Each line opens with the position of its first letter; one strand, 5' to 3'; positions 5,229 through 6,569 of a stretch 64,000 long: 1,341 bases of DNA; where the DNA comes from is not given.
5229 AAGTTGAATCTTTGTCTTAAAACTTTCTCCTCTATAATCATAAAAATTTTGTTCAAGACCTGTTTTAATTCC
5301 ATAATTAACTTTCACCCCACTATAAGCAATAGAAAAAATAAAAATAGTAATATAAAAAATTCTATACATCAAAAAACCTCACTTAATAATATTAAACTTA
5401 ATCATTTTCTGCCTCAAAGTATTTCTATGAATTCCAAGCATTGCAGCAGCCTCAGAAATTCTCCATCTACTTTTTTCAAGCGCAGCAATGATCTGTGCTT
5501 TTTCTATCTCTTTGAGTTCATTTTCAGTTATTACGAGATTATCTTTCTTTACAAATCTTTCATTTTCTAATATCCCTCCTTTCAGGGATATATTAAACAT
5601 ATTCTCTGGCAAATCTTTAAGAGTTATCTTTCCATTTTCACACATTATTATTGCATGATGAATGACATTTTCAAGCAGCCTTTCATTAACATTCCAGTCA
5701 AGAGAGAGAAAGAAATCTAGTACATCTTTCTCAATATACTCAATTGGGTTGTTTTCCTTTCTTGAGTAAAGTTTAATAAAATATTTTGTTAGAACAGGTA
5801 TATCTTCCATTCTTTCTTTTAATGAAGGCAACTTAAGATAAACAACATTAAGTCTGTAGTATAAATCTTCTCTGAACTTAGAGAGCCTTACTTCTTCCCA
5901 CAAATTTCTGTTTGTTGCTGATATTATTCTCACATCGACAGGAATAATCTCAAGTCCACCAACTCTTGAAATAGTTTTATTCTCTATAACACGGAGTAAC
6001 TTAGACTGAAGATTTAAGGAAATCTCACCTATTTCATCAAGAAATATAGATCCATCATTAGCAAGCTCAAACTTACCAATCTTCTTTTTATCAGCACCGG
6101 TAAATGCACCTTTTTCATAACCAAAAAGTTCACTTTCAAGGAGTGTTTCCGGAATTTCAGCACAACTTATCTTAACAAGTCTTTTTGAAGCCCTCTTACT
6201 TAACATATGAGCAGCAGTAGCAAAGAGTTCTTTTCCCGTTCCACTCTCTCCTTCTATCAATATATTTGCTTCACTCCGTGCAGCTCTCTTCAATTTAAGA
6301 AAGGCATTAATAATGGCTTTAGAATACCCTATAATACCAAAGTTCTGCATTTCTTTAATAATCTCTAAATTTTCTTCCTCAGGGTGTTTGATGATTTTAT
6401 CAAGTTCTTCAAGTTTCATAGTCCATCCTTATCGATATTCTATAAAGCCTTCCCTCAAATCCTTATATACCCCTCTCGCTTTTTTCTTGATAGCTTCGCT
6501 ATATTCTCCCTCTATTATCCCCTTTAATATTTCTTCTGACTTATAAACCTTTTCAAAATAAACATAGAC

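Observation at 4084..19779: A 15.6-kb, 17-gene uninterrupted gene train links an MCP-less che core to an HD-GYP regulator, a sensor-less sigma-54 activator and a caspase-like lipoprotein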

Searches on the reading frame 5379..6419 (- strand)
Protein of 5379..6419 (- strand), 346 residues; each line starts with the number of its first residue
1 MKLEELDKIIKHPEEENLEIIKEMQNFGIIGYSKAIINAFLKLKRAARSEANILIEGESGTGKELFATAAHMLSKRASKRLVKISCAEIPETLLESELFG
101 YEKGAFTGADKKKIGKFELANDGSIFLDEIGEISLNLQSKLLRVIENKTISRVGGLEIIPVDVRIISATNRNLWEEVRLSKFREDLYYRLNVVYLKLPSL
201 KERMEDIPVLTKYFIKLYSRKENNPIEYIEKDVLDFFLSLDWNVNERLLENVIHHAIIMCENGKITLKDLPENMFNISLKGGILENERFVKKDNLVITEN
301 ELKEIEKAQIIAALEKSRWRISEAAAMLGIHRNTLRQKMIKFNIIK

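Call 5: search_protein_families(library=pfam, proteins=[window:5379-6419:-], max_evalue=0.01)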
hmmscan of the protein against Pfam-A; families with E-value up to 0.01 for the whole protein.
window:5379-6419:- (346 aa): 12 families
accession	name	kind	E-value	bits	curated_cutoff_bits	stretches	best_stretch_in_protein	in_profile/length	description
PF00158.32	Sigma54_activat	-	4.6e-67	225.3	20.2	1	29-195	1-167/168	Sigma-54 interaction domain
PF25601.1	AAA_lid_14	-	3.2e-18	65.8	27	1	201-276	1-76/87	AAA+ ATPase lid domain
PF14532.12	Sigma54_activ_2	-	1.1e-15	58.6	25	1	30-200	1-138/138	Sigma-54 interaction domain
PF02954.25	HTH_8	-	3.3e-15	56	22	1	302-342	2-42/42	Bacterial regulatory protein, Fis family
PF13384.12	HTH_23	-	3.2e-06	27.2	24.6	1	302-336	2-35/50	Homeodomain-like domain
PF07724.20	AAA_2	-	4e-06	27.4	27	1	49-172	2-126/166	AAA domain (Cdc48 subfamily)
PF01078.27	Mg_chelatase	-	4e-06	26.8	20.3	1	108-170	93-157/207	Magnesium chelatase, subunit ChlI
PF07728.20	AAA_5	-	8.6e-06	26.2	22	1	52-177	1-126/139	AAA domain (dynein-related subfamily)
PF13556.12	HTH_30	-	0.00013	22.1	27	1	317-341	11-35/59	PucR C-terminal helix-turn-helix domain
PF00004.35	AAA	-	0.00018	22.4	21.2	1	53-172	1-113/131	ATPase family associated with various cellular activities (AAA)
PF00493.29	MCM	-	0.0018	17.9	23.3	1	45-169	52-171/224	MCM P-loop domain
PF12728.13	HTH_17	-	0.0059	17.3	27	0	321-341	4-23/51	Helix-turn-helix domain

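Call 23: find_homologous_proteins(query=window:5379-6419:-, max_evalue=1e-40)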
Query window:5379-6419:- (346 aa): 7993 proteins with E <= 1e-40 among 8000 candidates; the best 120 are listed.
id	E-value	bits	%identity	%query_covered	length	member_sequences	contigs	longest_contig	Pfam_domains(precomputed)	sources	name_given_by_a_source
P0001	1.8e-206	703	95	100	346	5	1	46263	PF00158.33,PF13384.13,PF07724.21,PF25601.2,PF02954.26,PF14532.13,PF07728.21,PF01078.28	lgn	-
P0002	3.0e-187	639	86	100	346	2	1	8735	PF00158.33,PF13384.13,PF07724.21,PF25601.2,PF02954.26,PF14532.13,PF01078.28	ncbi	-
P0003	2.7e-172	590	79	100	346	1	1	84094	PF00158.33,PF07724.21,PF25601.2,PF02954.26,PF14532.13,PF07728.21,PF01078.28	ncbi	-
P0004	7.7e-170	582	77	100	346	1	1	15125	PF00158.33,PF13384.13,PF07724.21,PF25601.2,PF02954.26,PF14532.13,PF07728.21,PF01078.28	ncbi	ncbi:MAG: sigma-54 interaction domain-containing protein [Brevinematia bacterium]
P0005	8.2e-153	526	71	100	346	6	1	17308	PF00158.33,PF13384.13,PF07724.21,PF25601.2,PF02954.26,PF14532.13,PF07728.21,PF01078.28,PF13556.13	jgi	jgi:transcriptional regulator with PAS, ATPase and Fis domain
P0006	2.4e-151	522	71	100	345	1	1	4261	PF00158.33,PF13384.13,PF07724.21,PF25601.2,PF02954.26,PF14532.13,PF07728.21,PF01078.28,PF13556.13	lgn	-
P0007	1.3e-134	467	63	99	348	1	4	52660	PF00158.33,PF13384.13,PF25601.2,PF02954.26,PF00493.30,PF14532.13,PF07728.21,PF01078.28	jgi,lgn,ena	-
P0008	2.3e-134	466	63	98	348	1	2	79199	PF00158.33,PF25601.2,PF02954.26,PF00493.30,PF14532.13,PF01078.28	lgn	-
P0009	5.5e-133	461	61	98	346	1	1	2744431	PF00158.33,PF13384.13,PF07724.21,PF25601.2,PF02954.26,PF14532.13,PF07728.21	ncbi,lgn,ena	-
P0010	1.9e-130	453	62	97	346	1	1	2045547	PF00158.33,PF13384.13,PF25601.2,PF02954.26,PF00493.30,PF14532.13,PF01078.28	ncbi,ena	-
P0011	2.8e-130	452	63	99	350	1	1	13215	PF00158.33,PF25601.2,PF02954.26,PF14532.13,PF01078.28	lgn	-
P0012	5.0e-130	452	60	98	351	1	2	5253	PF00158.33,PF07724.21,PF25601.2,PF02954.26,PF14532.13,PF07728.21,PF01078.28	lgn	-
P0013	5.9e-130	451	61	98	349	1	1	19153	PF00158.33,PF13384.13,PF07724.21,PF25601.2,PF02954.26,PF00493.30,PF14532.13,PF07728.21,PF01078.28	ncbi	-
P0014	6.2e-130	451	61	98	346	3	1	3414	PF00158.33,PF07724.21,PF25601.2,PF02954.26,PF00493.30,PF14532.13,PF01078.28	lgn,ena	-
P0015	8.1e-130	451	63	97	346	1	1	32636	PF00158.33,PF25601.2,PF02954.26,PF14532.13,PF01078.28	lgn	-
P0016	8.4e-130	451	61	98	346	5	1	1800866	PF00158.33,PF25601.2,PF02954.26,PF00493.30,PF14532.13,PF01078.28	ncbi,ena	-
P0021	1.4e-125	437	59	98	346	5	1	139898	PF00158.33,PF25601.2,PF02954.26,PF14532.13,PF01078.28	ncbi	-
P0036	1.6e-119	417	59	98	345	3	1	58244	PF00158.33,PF13384.13,PF25601.2,PF02954.26,PF00493.30,PF00004.36,PF14532.13,PF07728.21,PF01078.28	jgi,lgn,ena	-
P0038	1.1e-118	414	59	96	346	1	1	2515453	PF00158.33,PF07724.21,PF25601.2,PF02954.26,PF00493.30,PF00004.36,PF14532.13,PF07728.21,PF01078.28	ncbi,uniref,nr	ncbi:sigma-54 interaction domain-containing protein [Thermospira aquatica]|uniref:Sigma-54-dependent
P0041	1.5e-117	411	59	98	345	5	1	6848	PF00158.33,PF07724.21,PF25601.2,PF02954.26,PF00493.30,PF00004.36,PF14532.13,PF07728.21,PF01078.28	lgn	-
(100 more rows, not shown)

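Call 24: find_encoding_contigs(protein=P0001, flank=10000, max_places=2)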
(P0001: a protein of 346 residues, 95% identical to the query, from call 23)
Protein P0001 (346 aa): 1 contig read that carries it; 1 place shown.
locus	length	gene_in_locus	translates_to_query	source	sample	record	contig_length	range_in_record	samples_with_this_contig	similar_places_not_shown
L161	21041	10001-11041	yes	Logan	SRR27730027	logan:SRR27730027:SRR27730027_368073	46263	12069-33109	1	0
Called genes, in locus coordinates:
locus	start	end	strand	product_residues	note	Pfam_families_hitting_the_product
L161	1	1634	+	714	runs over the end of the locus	PF01627:Hpt, PF07194:P2, PF02895:H-kinase_dim, PF02518:HATPase_c, PF01584:CheW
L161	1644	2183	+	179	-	PF01584:CheW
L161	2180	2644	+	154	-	PF13690:CheX, PF04509:CheC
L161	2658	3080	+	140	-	PF00072:Response_reg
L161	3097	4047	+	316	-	PF00480:ROK, PF01869:BcrAD_BadFG (weak)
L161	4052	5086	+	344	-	-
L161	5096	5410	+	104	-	PF01713:Smr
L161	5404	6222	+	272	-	PF12895:ANAPC3 (faint), PF13174:TPR_6 (faint), PF07719:TPR_2 (faint), PF13176:TPR_7 (faint), PF13181:TPR_8 (faint), PF13374:TPR_10 (faint), PF13424:TPR_12, PF00515:TPR_1 (weak), +1 more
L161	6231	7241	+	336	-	PF00072:Response_reg, PF13487:HD_5, PF01966:HD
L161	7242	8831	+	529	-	PF07719:TPR_2 (faint), PF12895:ANAPC3 (faint), PF13174:TPR_6 (faint), PF13181:TPR_8 (faint), PF13414:TPR_11 (faint), PF13424:TPR_12 (faint), PF13428:TPR_14 (faint), PF13432:TPR_16 (faint), +5 more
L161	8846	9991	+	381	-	-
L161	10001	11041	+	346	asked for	PF00158:Sigma54_activat, PF01078:Mg_chelatase (faint), PF14532:Sigma54_activ_2, PF07724:AAA_2 (weak), PF07728:AAA_5 (faint), PF25601:AAA_lid_14, PF02954:HTH_8, PF13384:HTH_23 (weak)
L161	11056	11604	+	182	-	-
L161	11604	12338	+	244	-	PF00656:Peptidase_C14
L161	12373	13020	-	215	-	-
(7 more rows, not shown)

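Call 25: find_encoding_contigs(protein=P0003, flank=10000, max_places=2)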
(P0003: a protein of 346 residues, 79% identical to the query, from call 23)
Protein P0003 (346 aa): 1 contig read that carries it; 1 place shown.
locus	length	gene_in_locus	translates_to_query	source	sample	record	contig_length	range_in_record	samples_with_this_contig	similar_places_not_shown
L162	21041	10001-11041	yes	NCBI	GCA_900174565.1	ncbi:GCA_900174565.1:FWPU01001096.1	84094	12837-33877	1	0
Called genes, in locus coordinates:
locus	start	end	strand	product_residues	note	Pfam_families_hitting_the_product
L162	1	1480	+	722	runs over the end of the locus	PF01627:Hpt, PF07194:P2 (weak), PF02895:H-kinase_dim, PF02518:HATPase_c, PF01584:CheW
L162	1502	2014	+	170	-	PF01584:CheW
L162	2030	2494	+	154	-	PF13690:CheX, PF04509:CheC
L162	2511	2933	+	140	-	PF00072:Response_reg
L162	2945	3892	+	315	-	PF00370:FGGY_N (faint), PF00480:ROK, PF01869:BcrAD_BadFG (weak)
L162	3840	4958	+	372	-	-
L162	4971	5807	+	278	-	PF12895:ANAPC3 (faint), PF13174:TPR_6 (faint), PF14559:TPR_19 (faint), PF13432:TPR_16, PF00515:TPR_1 (weak), PF07719:TPR_2 (weak), PF13424:TPR_12, PF00515:TPR_1 (weak), +3 more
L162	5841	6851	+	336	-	PF00072:Response_reg, PF13487:HD_5, PF01966:HD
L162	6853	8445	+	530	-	PF00515:TPR_1 (faint), PF12895:ANAPC3 (faint), PF13176:TPR_7 (faint), PF13181:TPR_8 (faint), PF14559:TPR_19 (weak), PF13424:TPR_12 (weak), PF07719:TPR_2 (weak), PF13414:TPR_11, +18 more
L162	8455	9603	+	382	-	-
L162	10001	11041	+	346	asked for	PF00158:Sigma54_activat, PF01078:Mg_chelatase (faint), PF14532:Sigma54_activ_2, PF07724:AAA_2 (weak), PF07728:AAA_5 (weak), PF25601:AAA_lid_14, PF02954:HTH_8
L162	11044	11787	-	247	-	PF00656:Peptidase_C14, PF01650:Peptidase_C13 (weak)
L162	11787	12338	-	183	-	-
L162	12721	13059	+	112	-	-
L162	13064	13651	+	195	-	-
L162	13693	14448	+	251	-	PF01522:Polysacc_deac_1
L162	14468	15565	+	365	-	PF00331:Glyco_hydro_10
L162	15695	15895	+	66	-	PF01197:Ribosomal_L31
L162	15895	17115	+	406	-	PF13742:tRNA_anti_2, PF01336:tRNA_anti-codon, PF02601:Exonuc_VII_L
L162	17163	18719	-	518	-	-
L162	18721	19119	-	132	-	PF01894:YjbQ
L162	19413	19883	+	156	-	-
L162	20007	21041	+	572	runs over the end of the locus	PF00587:tRNA-synt_2b, PF04073:tRNA_edit, PF03129:HGTP_anticodon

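Call 26: find_encoding_contigs(protein=P0009, flank=10000, max_places=2)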
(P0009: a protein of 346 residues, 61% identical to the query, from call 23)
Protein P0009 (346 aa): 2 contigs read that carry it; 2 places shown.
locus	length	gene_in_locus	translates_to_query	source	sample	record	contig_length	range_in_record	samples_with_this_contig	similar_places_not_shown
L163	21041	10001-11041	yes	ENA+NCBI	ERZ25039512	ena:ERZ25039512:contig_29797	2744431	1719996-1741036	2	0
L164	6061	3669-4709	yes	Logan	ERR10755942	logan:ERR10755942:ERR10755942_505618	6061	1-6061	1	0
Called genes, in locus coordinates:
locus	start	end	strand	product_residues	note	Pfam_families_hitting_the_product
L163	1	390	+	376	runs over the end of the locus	PF00072:Response_reg, PF01339:CheB_methylest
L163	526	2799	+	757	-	PF01627:Hpt, PF07194:P2 (weak), PF02895:H-kinase_dim, PF02518:HATPase_c, PF01584:CheW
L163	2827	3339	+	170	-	PF01584:CheW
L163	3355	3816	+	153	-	PF13690:CheX, PF04509:CheC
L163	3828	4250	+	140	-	PF00072:Response_reg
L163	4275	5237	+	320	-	PF00480:ROK, PF01869:BcrAD_BadFG (faint)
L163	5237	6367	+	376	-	-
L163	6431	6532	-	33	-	-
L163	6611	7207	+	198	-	PF21033:RMD1-3 (faint), PF12895:ANAPC3 (faint), PF07719:TPR_2 (faint)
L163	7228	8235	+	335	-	PF00072:Response_reg, PF13487:HD_5, PF01966:HD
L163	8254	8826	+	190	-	-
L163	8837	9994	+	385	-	-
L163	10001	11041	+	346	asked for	PF00158:Sigma54_activat, PF14532:Sigma54_activ_2, PF07724:AAA_2 (faint), PF07728:AAA_5 (faint), PF25601:AAA_lid_14, PF02954:HTH_8, PF13384:HTH_23 (weak)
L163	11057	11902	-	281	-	PF00528:BPD_transp_1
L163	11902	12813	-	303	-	PF00528:BPD_transp_1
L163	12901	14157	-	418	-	PF01547:SBP_bac_1, PF13416:SBP_bac_8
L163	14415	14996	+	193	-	PF00440:TetR_N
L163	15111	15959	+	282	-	PF00106:adh_short, PF13561:adh_short_C2, PF08643:DUF1776 (faint)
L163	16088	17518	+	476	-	PF05977:MFS_3 (faint), PF07690:MFS_1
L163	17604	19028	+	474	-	PF04015:DUF362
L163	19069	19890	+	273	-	PF12724:Flavodoxin_5 (faint), PF13484:Fer4_16 (faint), PF12838:Fer4_7 (faint), PF13237:Fer4_10 (faint), PF14697:Fer4_21 (faint), PF13187:Fer4_9 (weak)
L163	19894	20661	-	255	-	PF05175:MTS, PF01209:Ubie_methyltran, PF13489:Methyltransf_23, PF13847:Methyltransf_31, PF08241:Methyltransf_11, PF08242:Methyltransf_12, PF13649:Methyltransf_25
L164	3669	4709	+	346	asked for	PF00158:Sigma54_activat, PF14532:Sigma54_activ_2, PF07724:AAA_2 (faint), PF07728:AAA_5 (faint), PF25601:AAA_lid_14, PF02954:HTH_8, PF13384:HTH_23 (weak)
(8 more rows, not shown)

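Call 27: find_encoding_contigs(protein=P0038, flank=10000, max_places=2)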
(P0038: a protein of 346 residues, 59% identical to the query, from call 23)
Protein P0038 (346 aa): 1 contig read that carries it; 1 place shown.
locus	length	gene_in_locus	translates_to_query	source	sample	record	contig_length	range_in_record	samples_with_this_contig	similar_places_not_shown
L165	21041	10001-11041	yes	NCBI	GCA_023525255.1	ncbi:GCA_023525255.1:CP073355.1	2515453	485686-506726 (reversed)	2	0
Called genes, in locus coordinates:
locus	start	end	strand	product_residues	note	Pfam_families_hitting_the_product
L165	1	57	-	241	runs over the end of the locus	PF13566:DUF4130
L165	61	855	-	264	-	PF02548:Pantoate_transf, PF13714:PEP_mutase (faint)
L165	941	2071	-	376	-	-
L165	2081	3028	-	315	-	PF00515:TPR_1 (weak)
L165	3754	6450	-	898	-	PF01326:PPDK_N, PF00391:PEP-utilizers, PF02896:PEP-utilizers_C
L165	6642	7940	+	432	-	PF00309:Sigma54_AID (weak), PF04963:Sigma54_CBD, PF04552:Sigma54_DBD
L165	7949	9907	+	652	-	PF14804:Jag_N, PF20250:FapA_N, PF03961:FapA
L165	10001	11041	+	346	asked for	PF00158:Sigma54_activat, PF00493:MCM (weak), PF14532:Sigma54_activ_2, PF01078:Mg_chelatase (faint), PF00004:AAA (weak), PF07728:AAA_5 (weak), PF25601:AAA_lid_14, PF02954:HTH_8, +1 more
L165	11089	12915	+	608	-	-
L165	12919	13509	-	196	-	PF00484:Pro_CA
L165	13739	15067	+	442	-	-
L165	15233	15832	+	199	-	PF00753:Lactamase_B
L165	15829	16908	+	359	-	PF02547:Queuosine_synth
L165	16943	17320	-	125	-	-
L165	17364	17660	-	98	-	PF13412:HTH_24 (weak), PF13601:HTH_34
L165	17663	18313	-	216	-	-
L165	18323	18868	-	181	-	-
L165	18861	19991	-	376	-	-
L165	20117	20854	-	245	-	PF01416:PseudoU_synth_1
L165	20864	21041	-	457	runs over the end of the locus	PF10396:TrmE_N, PF12631:MnmE_helical, PF01926:MMR_HSR1, PF02421:FeoB_N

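Call 28: find_encoding_contigs(protein=P0010, flank=10000, max_places=1)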
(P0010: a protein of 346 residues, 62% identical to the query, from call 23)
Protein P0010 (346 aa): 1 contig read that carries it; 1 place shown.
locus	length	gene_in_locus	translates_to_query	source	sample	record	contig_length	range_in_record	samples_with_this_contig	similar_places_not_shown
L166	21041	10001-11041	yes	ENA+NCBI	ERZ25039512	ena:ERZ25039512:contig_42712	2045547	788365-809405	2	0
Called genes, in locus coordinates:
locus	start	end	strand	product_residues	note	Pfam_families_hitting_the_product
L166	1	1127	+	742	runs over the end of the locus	PF01627:Hpt, PF07194:P2, PF02895:H-kinase_dim, PF02518:HATPase_c, PF01584:CheW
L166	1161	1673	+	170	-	PF01584:CheW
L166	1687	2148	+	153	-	PF13690:CheX, PF04509:CheC (weak)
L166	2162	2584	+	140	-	PF00072:Response_reg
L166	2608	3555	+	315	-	PF00480:ROK, PF01869:BcrAD_BadFG (weak)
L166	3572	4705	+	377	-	-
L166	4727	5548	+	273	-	PF12895:ANAPC3 (faint), PF07719:TPR_2 (faint), PF21033:RMD1-3 (faint)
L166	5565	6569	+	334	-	PF00072:Response_reg, PF13487:HD_5, PF01966:HD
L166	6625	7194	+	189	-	-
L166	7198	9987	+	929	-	PF00515:TPR_1 (faint), PF07719:TPR_2 (faint), PF10300:Iml2-TPR_39 (faint), PF12895:ANAPC3 (weak), PF13174:TPR_6 (faint), PF13176:TPR_7 (faint), PF13424:TPR_12 (weak), PF13181:TPR_8 (weak), +12 more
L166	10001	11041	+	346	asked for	PF00158:Sigma54_activat, PF00493:MCM (faint), PF01078:Mg_chelatase (faint), PF14532:Sigma54_activ_2, PF25601:AAA_lid_14, PF02954:HTH_8, PF13384:HTH_23 (weak)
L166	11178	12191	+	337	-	PF03783:CsgG (weak)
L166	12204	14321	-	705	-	PF13089:PP_kinase_N, PF02503:PP_kinase, PF17941:PP_kinase_C_1, PF13091:PLDc_2 (faint), PF13090:PP_kinase_C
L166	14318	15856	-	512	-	PF02541:Ppx-GppA, PF21447:Ppx-GppA_III, PF01966:HD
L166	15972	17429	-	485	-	PF20042:DUF6444, PF13005:zf-IS66, PF03050:DDE_Tnp_IS66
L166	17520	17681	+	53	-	-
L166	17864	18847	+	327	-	PF01408:GFO_IDH_MocA, PF22725:GFO_IDH_MocA_C3, PF02894:GFO_IDH_MocA_C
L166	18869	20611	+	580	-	PF08486:SpoIID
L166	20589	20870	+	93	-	-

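Call 29: find_encoding_contigs(protein=P0016, flank=10000, max_places=1)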
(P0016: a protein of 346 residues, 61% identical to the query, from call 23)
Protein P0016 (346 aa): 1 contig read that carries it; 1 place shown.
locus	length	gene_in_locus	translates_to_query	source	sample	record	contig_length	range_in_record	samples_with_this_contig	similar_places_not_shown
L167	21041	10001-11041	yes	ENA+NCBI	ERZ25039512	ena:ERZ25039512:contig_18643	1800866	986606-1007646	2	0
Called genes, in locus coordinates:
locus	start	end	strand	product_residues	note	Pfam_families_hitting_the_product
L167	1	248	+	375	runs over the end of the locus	PF00072:Response_reg, PF01339:CheB_methylest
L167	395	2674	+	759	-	PF01627:Hpt, PF07194:P2, PF02895:H-kinase_dim, PF02518:HATPase_c, PF01584:CheW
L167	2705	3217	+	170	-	PF01584:CheW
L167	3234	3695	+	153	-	PF13690:CheX, PF04509:CheC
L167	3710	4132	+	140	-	PF00072:Response_reg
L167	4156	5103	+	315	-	PF00480:ROK, PF01869:BcrAD_BadFG (weak)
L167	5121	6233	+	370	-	-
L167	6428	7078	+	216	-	PF12895:ANAPC3 (faint), PF00515:TPR_1 (faint), PF07719:TPR_2 (faint), PF21033:RMD1-3 (faint)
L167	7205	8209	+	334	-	PF00072:Response_reg, PF13487:HD_5, PF01966:HD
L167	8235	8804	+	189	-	-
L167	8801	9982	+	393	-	-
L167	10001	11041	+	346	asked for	PF00158:Sigma54_activat, PF00493:MCM (faint), PF01078:Mg_chelatase (faint), PF14532:Sigma54_activ_2, PF25601:AAA_lid_14, PF02954:HTH_8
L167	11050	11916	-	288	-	PF00528:BPD_transp_1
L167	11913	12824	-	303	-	PF00528:BPD_transp_1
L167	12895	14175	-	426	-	PF01547:SBP_bac_1, PF13416:SBP_bac_8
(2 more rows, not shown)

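Call 30: find_encoding_contigs(protein=P0021, flank=10000, max_places=1)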
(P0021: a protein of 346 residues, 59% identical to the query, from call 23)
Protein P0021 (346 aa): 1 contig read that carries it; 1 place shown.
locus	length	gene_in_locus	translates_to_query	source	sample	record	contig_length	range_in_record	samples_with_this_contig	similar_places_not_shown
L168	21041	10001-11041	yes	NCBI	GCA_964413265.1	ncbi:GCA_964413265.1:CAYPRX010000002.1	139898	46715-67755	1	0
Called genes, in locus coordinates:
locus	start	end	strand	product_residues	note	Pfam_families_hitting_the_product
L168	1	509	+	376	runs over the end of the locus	PF00072:Response_reg, PF01339:CheB_methylest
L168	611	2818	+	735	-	PF01627:Hpt, PF07194:P2 (weak), PF02895:H-kinase_dim, PF02518:HATPase_c, PF01584:CheW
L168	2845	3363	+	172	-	PF01584:CheW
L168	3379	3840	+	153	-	PF13690:CheX, PF04509:CheC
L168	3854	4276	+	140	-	PF00072:Response_reg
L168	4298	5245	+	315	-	PF00480:ROK, PF01869:BcrAD_BadFG (faint)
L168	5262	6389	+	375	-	-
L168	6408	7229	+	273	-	PF12895:ANAPC3 (faint), PF07719:TPR_2 (faint), PF21033:RMD1-3 (faint), PF00515:TPR_1 (faint)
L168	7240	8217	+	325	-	PF00072:Response_reg, PF13487:HD_5, PF01966:HD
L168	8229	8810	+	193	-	-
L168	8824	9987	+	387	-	-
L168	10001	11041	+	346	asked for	PF00158:Sigma54_activat, PF01078:Mg_chelatase (faint), PF14532:Sigma54_activ_2, PF25601:AAA_lid_14, PF02954:HTH_8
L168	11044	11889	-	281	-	PF00528:BPD_transp_1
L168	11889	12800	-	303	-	PF00528:BPD_transp_1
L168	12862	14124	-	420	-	PF01547:SBP_bac_1, PF13416:SBP_bac_8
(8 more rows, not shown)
